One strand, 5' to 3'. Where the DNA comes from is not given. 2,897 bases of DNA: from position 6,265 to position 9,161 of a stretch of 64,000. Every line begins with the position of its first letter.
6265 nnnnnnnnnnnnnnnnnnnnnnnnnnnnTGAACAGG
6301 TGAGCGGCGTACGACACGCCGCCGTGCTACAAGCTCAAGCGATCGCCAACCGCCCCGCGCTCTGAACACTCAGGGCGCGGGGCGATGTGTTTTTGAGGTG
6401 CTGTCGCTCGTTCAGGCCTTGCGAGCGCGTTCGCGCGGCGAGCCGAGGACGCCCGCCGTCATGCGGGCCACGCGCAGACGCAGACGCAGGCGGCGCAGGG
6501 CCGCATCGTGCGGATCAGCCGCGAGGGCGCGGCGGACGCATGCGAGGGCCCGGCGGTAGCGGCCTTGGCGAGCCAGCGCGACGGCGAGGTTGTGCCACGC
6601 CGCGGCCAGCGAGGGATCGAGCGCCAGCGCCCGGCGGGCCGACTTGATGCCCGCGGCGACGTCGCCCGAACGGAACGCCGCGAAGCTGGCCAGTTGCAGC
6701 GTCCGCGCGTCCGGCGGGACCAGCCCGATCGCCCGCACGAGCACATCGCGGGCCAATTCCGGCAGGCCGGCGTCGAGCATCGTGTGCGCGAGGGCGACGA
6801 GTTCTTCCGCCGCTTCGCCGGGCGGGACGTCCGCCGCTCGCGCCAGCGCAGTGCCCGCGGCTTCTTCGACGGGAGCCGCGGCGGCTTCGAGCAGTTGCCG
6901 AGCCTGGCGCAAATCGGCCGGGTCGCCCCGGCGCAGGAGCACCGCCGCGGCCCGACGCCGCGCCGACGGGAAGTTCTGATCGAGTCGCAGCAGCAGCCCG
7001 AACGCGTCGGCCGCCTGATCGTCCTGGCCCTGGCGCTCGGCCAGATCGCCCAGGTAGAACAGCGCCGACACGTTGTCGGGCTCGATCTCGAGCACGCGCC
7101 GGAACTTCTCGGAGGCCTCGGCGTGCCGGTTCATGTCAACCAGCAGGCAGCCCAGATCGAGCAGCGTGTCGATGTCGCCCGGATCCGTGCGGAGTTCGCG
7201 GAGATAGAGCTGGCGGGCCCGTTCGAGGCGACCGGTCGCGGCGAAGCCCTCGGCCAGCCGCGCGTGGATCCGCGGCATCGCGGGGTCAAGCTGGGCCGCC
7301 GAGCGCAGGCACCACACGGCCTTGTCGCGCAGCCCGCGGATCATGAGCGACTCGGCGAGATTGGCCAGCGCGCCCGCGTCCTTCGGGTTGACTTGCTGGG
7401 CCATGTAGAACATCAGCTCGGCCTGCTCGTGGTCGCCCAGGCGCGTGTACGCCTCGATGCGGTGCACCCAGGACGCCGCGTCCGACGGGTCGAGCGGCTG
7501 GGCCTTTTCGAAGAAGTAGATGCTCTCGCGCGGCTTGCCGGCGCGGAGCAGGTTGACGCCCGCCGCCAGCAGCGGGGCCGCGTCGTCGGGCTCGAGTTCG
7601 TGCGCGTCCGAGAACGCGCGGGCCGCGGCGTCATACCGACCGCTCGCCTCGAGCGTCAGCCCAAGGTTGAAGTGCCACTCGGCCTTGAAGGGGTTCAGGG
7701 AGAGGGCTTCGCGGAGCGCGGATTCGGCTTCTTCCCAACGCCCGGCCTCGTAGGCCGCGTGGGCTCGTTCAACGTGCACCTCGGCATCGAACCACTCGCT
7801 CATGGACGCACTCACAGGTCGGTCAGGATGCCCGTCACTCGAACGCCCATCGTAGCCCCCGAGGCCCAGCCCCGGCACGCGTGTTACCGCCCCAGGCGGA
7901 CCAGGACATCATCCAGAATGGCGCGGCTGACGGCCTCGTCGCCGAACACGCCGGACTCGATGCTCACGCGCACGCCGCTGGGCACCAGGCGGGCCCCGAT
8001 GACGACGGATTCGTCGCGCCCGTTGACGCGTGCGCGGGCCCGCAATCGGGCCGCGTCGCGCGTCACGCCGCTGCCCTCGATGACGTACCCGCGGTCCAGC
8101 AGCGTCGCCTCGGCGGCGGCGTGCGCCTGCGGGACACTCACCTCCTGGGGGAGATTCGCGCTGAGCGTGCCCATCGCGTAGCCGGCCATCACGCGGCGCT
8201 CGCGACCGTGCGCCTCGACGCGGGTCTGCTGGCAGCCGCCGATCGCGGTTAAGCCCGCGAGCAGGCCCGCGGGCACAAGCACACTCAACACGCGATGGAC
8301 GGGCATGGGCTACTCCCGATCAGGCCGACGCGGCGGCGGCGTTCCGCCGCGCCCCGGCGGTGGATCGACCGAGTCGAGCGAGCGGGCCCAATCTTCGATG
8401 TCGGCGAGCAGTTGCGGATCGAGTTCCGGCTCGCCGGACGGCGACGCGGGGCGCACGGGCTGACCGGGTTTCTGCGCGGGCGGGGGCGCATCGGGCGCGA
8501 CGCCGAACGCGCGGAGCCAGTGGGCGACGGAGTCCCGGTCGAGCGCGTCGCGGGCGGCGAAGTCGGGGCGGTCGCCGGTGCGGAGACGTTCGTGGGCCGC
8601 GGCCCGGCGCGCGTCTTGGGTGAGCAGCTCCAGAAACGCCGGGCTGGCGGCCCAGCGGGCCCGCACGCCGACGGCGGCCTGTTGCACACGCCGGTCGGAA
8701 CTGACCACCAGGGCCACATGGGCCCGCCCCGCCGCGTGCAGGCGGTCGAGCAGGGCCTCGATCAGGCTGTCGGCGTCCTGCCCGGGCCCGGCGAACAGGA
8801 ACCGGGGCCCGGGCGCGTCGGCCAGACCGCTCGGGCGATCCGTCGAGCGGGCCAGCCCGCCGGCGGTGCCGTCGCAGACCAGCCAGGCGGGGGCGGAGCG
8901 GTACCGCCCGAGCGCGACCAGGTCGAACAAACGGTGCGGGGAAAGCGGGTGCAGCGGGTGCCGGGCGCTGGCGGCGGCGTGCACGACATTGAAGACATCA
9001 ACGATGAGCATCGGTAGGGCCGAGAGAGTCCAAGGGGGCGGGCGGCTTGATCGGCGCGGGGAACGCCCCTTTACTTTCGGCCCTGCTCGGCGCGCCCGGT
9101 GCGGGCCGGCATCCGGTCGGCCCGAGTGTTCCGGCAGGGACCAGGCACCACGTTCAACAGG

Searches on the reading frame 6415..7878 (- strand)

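Call 14: search_protein_families(library=pfam, proteins=[window:6415-7878:-], max_evalue=0.001)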
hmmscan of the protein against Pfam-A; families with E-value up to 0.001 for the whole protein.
window:6415-7878:- (488 aa): 22 families
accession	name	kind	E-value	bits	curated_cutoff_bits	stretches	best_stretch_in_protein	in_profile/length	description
PF07719.23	TPR_2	-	5.1e-45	148.3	27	3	425-458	1-34/34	Tetratricopeptide repeat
PF00515.34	TPR_1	-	3.7e-41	137.8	27.8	3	425-458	1-34/34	Tetratricopeptide repeat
PF13432.12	TPR_16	-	3e-32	111.1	32.7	4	37-99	2-64/65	Tetratricopeptide repeat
PF13428.12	TPR_14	-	5.1e-32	107.5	23.5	1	426-467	2-43/44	Tetratricopeptide repeat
PF13414.12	TPR_11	-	4.3e-30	103.6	26.8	3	40-80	2-42/42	TPR repeat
PF13181.12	TPR_8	-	4.7e-29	98.5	25.7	0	425-457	1-33/34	Tetratricopeptide repeat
PF13431.12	TPR_17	-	7.9e-29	97.9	24.4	2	415-445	3-33/34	Tetratricopeptide repeat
PF14559.12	TPR_19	-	9.6e-28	96.8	25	4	402-466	2-66/68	Tetratricopeptide repeat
PF13424.12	TPR_12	-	4.3e-20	72.1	30.1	4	32-95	3-74/77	Tetratricopeptide repeat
PF13176.12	TPR_7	-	8.6e-19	66.4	27.9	0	427-456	1-30/36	Tetratricopeptide repeat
PF23914.1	TPR_CcmH_CycH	-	4.4e-18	66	42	1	260-333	40-113/158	Cytochrome c-type biogenesis protein H TPR domain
PF13174.12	TPR_6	-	3.5e-11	43.4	26.3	0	272-298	2-28/33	Tetratricopeptide repeat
PF13371.12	TPR_9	-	7.8e-11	42.3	35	1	401-469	5-73/73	Tetratricopeptide repeat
PF12895.13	ANAPC3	-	1.3e-09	38.7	27.2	0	413-458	11-56/82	Anaphase-promoting complex, cyclosome, subunit 3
PF14561.12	TPR_20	-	6.7e-06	26.8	25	0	252-307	4-59/90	Tetratricopeptide repeat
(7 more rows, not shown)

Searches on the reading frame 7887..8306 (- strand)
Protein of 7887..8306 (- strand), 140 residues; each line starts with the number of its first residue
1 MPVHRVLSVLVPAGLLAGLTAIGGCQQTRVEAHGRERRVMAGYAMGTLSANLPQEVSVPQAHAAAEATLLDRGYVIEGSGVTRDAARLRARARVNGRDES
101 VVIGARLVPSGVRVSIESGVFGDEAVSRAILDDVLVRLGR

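Call 14: search_protein_families(library=pfam, proteins=[window:7887-8306:-], max_evalue=0.001)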
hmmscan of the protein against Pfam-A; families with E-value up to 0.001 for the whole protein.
window:7887-8306:- (140 aa): 1 family
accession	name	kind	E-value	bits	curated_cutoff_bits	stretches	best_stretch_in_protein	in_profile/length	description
PF12092.13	DUF3568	-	8.3e-05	23.1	23.2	1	41-133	32-120/124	Protein of unknown function (DUF3568)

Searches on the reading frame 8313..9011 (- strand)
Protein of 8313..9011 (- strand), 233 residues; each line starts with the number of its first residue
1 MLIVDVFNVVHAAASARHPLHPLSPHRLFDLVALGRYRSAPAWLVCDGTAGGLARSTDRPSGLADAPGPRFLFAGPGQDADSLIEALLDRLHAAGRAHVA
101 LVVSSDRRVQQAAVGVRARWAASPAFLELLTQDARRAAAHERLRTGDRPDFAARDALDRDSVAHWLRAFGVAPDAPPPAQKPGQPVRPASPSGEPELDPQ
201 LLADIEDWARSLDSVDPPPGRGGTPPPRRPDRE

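Call 14: search_protein_families(library=pfam, proteins=[window:8313-9011:-], max_evalue=0.001)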
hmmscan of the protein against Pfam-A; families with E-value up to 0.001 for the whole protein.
window:8313-9011:- (233 aa): 1 family
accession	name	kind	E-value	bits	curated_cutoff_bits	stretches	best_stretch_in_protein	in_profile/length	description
PF05991.17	NYN_YacP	-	3.7e-08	34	24.6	1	66-165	65-161/166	YacP-like NYN domain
